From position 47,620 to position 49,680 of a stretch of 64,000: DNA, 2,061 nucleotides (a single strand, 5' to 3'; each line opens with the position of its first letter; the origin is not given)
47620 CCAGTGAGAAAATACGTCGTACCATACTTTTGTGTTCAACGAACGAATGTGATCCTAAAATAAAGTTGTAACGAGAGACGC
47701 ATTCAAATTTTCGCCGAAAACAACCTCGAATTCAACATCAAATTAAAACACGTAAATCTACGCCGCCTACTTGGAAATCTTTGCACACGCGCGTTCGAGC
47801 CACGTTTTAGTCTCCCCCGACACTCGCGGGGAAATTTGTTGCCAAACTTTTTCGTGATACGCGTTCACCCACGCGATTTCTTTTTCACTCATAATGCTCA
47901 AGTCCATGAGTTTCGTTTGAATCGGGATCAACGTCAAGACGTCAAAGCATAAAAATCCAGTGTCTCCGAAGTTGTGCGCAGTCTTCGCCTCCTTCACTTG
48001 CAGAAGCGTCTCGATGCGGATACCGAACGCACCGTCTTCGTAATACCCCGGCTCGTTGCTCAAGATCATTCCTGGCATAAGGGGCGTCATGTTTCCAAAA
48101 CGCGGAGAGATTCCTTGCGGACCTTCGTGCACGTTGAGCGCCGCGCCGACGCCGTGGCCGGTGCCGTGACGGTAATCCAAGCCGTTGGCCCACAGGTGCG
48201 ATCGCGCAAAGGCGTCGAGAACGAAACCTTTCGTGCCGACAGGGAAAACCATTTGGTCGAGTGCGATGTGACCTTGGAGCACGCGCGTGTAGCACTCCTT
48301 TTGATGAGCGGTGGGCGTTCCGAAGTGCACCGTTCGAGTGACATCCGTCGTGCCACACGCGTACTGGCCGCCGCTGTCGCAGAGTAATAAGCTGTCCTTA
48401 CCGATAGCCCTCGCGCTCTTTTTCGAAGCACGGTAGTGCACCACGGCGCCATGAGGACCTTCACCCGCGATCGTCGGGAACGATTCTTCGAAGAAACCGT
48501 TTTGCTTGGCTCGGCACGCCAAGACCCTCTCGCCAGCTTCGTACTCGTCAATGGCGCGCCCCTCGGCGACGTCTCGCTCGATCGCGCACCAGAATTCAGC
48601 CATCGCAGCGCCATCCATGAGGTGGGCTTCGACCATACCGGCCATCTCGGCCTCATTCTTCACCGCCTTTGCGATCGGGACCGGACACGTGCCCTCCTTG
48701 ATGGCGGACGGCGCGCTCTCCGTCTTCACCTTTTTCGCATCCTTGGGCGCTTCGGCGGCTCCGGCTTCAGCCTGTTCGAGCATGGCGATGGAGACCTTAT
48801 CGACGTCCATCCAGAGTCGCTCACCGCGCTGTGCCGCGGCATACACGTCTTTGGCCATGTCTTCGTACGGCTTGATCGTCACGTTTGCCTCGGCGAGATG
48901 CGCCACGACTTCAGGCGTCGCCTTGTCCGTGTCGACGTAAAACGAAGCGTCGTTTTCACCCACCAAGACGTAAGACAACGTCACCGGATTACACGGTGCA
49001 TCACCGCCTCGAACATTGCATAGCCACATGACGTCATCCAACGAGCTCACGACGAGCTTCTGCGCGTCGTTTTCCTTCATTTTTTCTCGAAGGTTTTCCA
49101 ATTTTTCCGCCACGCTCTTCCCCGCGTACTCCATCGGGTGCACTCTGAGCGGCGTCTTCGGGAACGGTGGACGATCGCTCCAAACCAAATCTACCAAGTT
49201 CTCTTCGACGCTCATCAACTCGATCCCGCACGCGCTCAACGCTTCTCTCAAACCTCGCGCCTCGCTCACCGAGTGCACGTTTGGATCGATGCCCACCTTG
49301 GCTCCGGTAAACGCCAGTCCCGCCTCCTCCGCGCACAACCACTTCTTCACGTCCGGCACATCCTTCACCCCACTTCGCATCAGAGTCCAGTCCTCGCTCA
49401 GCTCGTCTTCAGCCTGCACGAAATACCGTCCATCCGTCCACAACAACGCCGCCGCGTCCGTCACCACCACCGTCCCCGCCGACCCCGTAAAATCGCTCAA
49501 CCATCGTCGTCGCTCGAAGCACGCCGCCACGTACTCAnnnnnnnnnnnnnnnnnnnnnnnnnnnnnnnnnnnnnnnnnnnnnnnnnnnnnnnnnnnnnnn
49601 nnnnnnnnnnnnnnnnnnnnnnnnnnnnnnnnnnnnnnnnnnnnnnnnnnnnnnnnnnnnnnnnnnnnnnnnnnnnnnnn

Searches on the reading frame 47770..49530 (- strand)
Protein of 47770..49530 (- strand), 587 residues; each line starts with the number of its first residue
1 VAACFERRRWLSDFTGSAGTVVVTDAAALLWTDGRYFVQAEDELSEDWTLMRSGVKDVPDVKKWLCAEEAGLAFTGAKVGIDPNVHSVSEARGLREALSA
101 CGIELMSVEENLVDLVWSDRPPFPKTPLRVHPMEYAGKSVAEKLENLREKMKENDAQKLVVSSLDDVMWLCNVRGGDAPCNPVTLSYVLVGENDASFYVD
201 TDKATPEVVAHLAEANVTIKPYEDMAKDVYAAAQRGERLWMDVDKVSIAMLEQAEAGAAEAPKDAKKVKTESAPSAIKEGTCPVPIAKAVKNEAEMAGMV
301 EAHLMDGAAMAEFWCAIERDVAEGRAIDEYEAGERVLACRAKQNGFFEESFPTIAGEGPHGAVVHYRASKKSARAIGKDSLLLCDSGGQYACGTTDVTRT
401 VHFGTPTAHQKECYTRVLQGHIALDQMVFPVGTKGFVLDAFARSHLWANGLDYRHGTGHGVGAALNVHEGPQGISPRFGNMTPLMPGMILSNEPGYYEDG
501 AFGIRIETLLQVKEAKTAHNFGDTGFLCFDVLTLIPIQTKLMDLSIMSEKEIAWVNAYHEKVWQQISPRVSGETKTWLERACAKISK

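Call 35: find_related_loci(query=window:47770-49530:-, collection=metagenome_contigs, flank=10000)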
Query window:47770-49530:- (587 aa) in metagenome_contigs; peptide patterns used: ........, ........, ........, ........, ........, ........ (x = any residue, [..] = any of these).
39 stretches matched a pattern; 5 encode a relative of the query (tblastn E <= 1e-3); 5 distinct loci.
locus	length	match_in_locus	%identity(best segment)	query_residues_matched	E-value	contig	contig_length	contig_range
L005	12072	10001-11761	100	1-587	0e+0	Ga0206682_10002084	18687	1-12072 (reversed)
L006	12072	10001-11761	100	1-587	0e+0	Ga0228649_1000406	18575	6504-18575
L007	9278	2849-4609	99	1-587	0e+0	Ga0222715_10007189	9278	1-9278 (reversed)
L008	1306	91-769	59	339-509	6e-38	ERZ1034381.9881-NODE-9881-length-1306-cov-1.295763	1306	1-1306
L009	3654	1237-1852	59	339-488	4e-48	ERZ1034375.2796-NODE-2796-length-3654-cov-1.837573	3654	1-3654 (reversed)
